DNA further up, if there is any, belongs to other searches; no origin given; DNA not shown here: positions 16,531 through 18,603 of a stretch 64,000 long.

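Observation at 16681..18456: Unusual one-component architecture: CadC-type DNA-binding domain + alpha/beta hydrolase + apparently degenerate adenylyl-cyclase homology domain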

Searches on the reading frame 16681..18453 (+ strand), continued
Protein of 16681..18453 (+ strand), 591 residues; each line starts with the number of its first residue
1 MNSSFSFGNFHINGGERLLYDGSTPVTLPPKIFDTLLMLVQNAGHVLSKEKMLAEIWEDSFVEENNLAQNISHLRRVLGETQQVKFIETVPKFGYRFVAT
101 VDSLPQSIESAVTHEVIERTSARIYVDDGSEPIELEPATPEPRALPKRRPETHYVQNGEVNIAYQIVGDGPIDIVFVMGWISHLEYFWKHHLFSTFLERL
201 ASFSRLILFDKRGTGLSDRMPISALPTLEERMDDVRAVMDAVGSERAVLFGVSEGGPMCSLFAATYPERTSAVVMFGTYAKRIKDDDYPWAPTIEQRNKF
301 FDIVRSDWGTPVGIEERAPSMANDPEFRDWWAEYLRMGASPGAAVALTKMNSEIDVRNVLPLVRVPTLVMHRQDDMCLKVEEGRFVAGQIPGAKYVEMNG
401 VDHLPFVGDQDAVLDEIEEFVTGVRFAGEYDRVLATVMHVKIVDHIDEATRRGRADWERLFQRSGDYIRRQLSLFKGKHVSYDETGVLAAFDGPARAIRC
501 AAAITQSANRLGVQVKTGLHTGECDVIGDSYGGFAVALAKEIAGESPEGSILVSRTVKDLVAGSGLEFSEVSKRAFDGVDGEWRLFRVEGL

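Call 41: fold_search(model_id=the predicted structure, library=pdb)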
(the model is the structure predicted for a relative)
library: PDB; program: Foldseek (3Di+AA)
matches with E <= 10: 1976; with E <= 0.001: 1800
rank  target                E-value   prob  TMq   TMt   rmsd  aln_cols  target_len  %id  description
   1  6brt_C                7.6e-17  1.00  0.39  0.82   3.0       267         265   18  F-box protein CTH with hydrolase (released 2018-11-21)
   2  6azb_A                1.4e-16  1.00  0.38  0.81   3.3       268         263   19  Crystal structure of Physcomitrella patens KAI2-like E (released 2019-02-06)
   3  5z7w_A                1.7e-16  1.00  0.39  0.81   3.9       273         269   18  Crystal structure of Striga hermonthica HTL1 (ShHTL1) (released 2018-08-29)
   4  8u2l                  2.0e-16  1.00  0.39  0.81   3.3       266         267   20  Crystal structure of KAI2 S95C L48I mutant (released 2024-09-18)
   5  7k2z                  2.8e-16  1.00  0.40  0.82   3.2       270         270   19  Crystal structure of Pisum sativum KAI2 Apo form (released 2022-02-16)
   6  4hta                  3.2e-16  1.00  0.39  0.80   3.2       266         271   21  The structure of the karrikin insensitive (KAI2) protein in Arabidopsis thaliana (released 2013-02-27)
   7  6uh8_A                3.7e-16  1.00  0.39  0.83   2.9       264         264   18  Crystal structure of DAD2 N242I mutant (released 2020-02-26)
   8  8u33                  4.2e-16  1.00  0.39  0.81   3.3       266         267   21  Crystal structure of KAI2 S95C mutant (released 2024-09-18)
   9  4ih1                  4.4e-16  1.00  0.39  0.80   3.3       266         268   21  Crystal structure of Karrikin Insensitive 2 (KAI2) from Arabidopsis thaliana (released 2013-01-30)
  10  4hry                  4.7e-16  1.00  0.38  0.80   3.3       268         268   21  The structure of Arabidopsis thaliana KAI2 (released 2013-02-27)
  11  5dj5_A                6.9e-16  1.00  0.39  0.82   2.9       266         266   20  Crystal structure of rice DWARF14 in complex with synthetic strigolactone GR24 (released 2015-10-28)
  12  4dnp                  7.2e-16  1.00  0.39  0.84   2.8       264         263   19  Crystal Structure of DAD2 (released 2012-11-14)
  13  6brt_A                9.0e-16  1.00  0.39  0.79   2.8       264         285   18  F-box protein CTH with hydrolase (released 2018-11-21)
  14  8y9o_C                1.0e-15  1.00  0.38  0.81   3.3       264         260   21  Crystal structure of AtKAI2 in complex with KK181N1 (released 2024-12-04)
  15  3w06                  1.0e-15  1.00  0.38  0.80   3.3       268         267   21  Crystal structure of Arabidopsis thaliana DWARF14 Like (AtD14L) (released 2013-01-23)
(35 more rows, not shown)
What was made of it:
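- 17128..17949 (+): Alpha/beta-hydrolase domain, aa 150-423, with an intact catalytic triad: Ser253 in GVSEGG (17437-17439), Asp375 (17803-17805) and His403 (17887-17889). Foldseek TM about 0.8 to D14/KAI2/DAD2/RsbQ and aryl esterases (call 41).
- On D14/KAI2/RsbQ receptor hydrolases: They are the top structural matches (TM about 0.8, call 41).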

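Call 66: search_protein_families(library=pfam, proteins=[P0128, P0129, P0157, P0187, P0137, P0168, P0184, P0192, P0242, P0246], max_evalue=0.001)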
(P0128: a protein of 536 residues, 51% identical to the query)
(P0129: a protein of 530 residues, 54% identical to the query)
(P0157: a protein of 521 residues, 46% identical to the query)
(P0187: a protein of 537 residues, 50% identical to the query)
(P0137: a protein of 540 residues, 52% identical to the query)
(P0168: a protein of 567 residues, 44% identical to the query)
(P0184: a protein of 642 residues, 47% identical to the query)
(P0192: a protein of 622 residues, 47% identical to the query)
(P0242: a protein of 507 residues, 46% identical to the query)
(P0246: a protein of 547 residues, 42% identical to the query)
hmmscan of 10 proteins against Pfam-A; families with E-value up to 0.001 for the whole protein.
P0128 (536 aa): 5 families
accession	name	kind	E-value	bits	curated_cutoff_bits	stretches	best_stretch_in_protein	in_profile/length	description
PF00196.25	GerE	-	9.3e-18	64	23.5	1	463-517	2-56/57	Bacterial regulatory proteins, luxR family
PF00561.26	Abhydrolase_1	-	1.4e-16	61.3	25.8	1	27-258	3-242/245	alpha/beta hydrolase fold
PF12146.15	Hydrolase_4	-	3.3e-10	40.1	27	1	60-254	35-232/239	Serine aminopeptidase, S33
PF12697.13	Abhydrolase_6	-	1e-09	39.8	26.3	1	35-264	10-214/217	Alpha/beta hydrolase family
PF08281.18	Sigma70_r4_2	-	0.00046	20.2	25.7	0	464-506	11-54/54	Sigma-70, region 4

P0129 (530 aa): 4 families
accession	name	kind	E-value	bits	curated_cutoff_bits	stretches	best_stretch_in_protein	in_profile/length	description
PF00561.26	Abhydrolase_1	-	3.2e-18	66.7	25.8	1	27-258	3-242/245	alpha/beta hydrolase fold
PF00196.25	GerE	-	1.7e-16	60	23.5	1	464-518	2-56/57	Bacterial regulatory proteins, luxR family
PF12146.15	Hydrolase_4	-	3.2e-10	40.2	27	1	60-254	35-232/239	Serine aminopeptidase, S33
PF12697.13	Abhydrolase_6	-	1e-08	36.6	26.3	1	35-265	10-214/217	Alpha/beta hydrolase family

P0157 (521 aa): 7 families
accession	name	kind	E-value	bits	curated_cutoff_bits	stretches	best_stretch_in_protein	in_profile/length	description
PF00196.25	GerE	-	3.8e-16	58.9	23.5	1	456-510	1-55/57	Bacterial regulatory proteins, luxR family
PF00561.26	Abhydrolase_1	-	1.7e-12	47.9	25.8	1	28-252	3-238/245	alpha/beta hydrolase fold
PF12146.15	Hydrolase_4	-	7.2e-12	45.5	27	1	61-254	35-234/239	Serine aminopeptidase, S33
PF08281.18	Sigma70_r4_2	-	2.2e-06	27.6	25.7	1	457-500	10-54/54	Sigma-70, region 4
PF13384.12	HTH_23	-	0.0002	21.5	24.6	0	464-493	9-38/50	Homeodomain-like domain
PF13936.12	HTH_38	-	0.00035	20.7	27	1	461-493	8-41/44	Helix-turn-helix domain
PF04545.22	Sigma70_r4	-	0.00061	19.7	24.1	0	456-500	3-48/50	Sigma-70, region 4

P0187 (537 aa): 5 families
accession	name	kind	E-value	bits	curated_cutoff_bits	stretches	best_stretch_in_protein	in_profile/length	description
PF00561.26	Abhydrolase_1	-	2.7e-19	70.2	25.8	1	27-165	3-134/245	alpha/beta hydrolase fold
PF00196.25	GerE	-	4.2e-17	61.9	23.5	1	477-531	3-57/57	Bacterial regulatory proteins, luxR family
PF12146.15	Hydrolase_4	-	1.1e-14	54.7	27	1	28-252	8-235/239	Serine aminopeptidase, S33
PF08281.18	Sigma70_r4_2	-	4.8e-05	23.4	25.7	1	474-519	8-54/54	Sigma-70, region 4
PF08386.16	Abhydrolase_4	-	0.00026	21.5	21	1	210-270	34-94/103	TAP-like protein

P0137 (540 aa): 3 families
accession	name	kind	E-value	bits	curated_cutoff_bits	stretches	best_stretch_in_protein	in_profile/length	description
PF00196.25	GerE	-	9.4e-15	54.4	23.5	1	476-528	2-54/57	Bacterial regulatory proteins, luxR family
PF00561.26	Abhydrolase_1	-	1.5e-10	41.6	25.8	1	27-157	5-132/245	alpha/beta hydrolase fold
PF12146.15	Hydrolase_4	-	3.5e-06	26.9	27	1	60-134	35-114/239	Serine aminopeptidase, S33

P0168 (567 aa): 7 families
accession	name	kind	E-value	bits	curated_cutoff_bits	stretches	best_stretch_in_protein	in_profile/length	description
PF12833.13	HTH_18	-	5.7e-22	78.2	33.6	1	486-563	1-78/80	Helix-turn-helix domain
PF00165.29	HTH_AraC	-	8.9e-15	54.8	26.6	2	473-514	2-42/42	Bacterial regulatory helix-turn-helix proteins, AraC family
PF00561.26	Abhydrolase_1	-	2.2e-11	44.4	25.8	1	27-144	3-112/245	alpha/beta hydrolase fold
PF12146.15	Hydrolase_4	-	2.9e-11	43.6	27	1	59-247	34-224/239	Serine aminopeptidase, S33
PF12697.13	Abhydrolase_6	-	7e-08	33.8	26.3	1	27-258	1-207/217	Alpha/beta hydrolase family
PF12740.14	PETase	-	0.00051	20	28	0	27-131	57-159/263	PET hydrolase-like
PF01051.27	Rep3_N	-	0.00094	20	22.4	0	290-346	38-87/141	Initiator Replication protein, WH1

P0184 (642 aa): 2 families
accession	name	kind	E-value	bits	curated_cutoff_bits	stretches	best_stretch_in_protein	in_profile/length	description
PF00561.26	Abhydrolase_1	-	1.3e-10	41.8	25.8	1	59-261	28-240/245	alpha/beta hydrolase fold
PF12146.15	Hydrolase_4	-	3.2e-06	27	27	1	62-259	35-232/239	Serine aminopeptidase, S33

P0192 (622 aa): 3 families
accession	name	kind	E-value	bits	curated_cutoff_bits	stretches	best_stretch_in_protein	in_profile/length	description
PF00561.26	Abhydrolase_1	-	7.7e-12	45.8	25.8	1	61-251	29-232/245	alpha/beta hydrolase fold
PF12146.15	Hydrolase_4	-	1.3e-08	34.9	27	1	63-246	35-219/239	Serine aminopeptidase, S33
PF13148.11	DUF3987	-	0.00094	18.9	27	0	500-592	237-333/364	Protein of unknown function (DUF3987)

P0242 (507 aa): 6 families
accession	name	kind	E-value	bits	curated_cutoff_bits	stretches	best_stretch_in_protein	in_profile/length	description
PF00196.25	GerE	-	4.3e-20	71.5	23.5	1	447-501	3-57/57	Bacterial regulatory proteins, luxR family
PF00561.26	Abhydrolase_1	-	1.6e-10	41.5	25.8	1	52-256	22-239/245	alpha/beta hydrolase fold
PF12146.15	Hydrolase_4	-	2.5e-10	40.5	27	1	60-258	35-232/239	Serine aminopeptidase, S33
PF08281.18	Sigma70_r4_2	-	7.2e-05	22.8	25.7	1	446-485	10-50/54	Sigma-70, region 4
PF13384.12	HTH_23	-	0.00048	20.3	24.6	0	450-482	6-38/50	Homeodomain-like domain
PF13936.12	HTH_38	-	0.00095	19.3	27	0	454-482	13-41/44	Helix-turn-helix domain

P0246 (547 aa): 8 families
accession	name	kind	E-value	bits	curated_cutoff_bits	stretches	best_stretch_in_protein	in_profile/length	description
PF00561.26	Abhydrolase_1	-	1.5e-18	67.8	25.8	1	30-261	5-242/245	alpha/beta hydrolase fold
PF00196.25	GerE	-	1.9e-17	63.1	23.5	1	466-521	2-57/57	Bacterial regulatory proteins, luxR family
PF12146.15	Hydrolase_4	-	2.8e-09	37.1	27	1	46-246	19-219/239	Serine aminopeptidase, S33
PF13936.12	HTH_38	-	1.5e-06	28.3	27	1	467-502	5-41/44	Helix-turn-helix domain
PF08281.18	Sigma70_r4_2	-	7.5e-05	22.7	25.7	1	466-504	10-49/54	Sigma-70, region 4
PF13384.12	HTH_23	-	0.0003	21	24.6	1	473-502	9-38/50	Homeodomain-like domain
PF03096.20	Ndr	-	0.0007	18.8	23.3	0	80-136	80-136/283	Ndr family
PF13412.12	HTH_24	-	0.00073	19.5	21.9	0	481-505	17-41/48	Winged helix-turn-helix DNA-binding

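Call 69: search_protein_families(library=padloc, proteins=[window:16681-18453:+], max_evalue=0.001)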
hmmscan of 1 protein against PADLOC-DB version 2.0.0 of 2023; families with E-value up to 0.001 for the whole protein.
window:16681-18453:+ (591 aa): 1 family
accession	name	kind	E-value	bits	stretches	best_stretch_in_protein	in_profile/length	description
PDLC01094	C3a206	-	0.00015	18.9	1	233-279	201-247/504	TAP-like protein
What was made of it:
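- Tried and rejected: Anti-phage defence role: PADLOC gave only a marginal generic hydrolase hit (call 69).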

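Call 83: list_cluster_members(proteins=[P0001])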
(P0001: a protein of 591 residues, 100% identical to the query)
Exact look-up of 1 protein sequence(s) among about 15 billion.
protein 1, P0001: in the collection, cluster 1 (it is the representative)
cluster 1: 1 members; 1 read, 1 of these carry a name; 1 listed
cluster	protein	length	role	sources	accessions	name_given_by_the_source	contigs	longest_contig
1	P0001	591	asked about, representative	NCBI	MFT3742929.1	MAG: alpha/beta fold hydrolase [Pyrinomonadaceae bacterium]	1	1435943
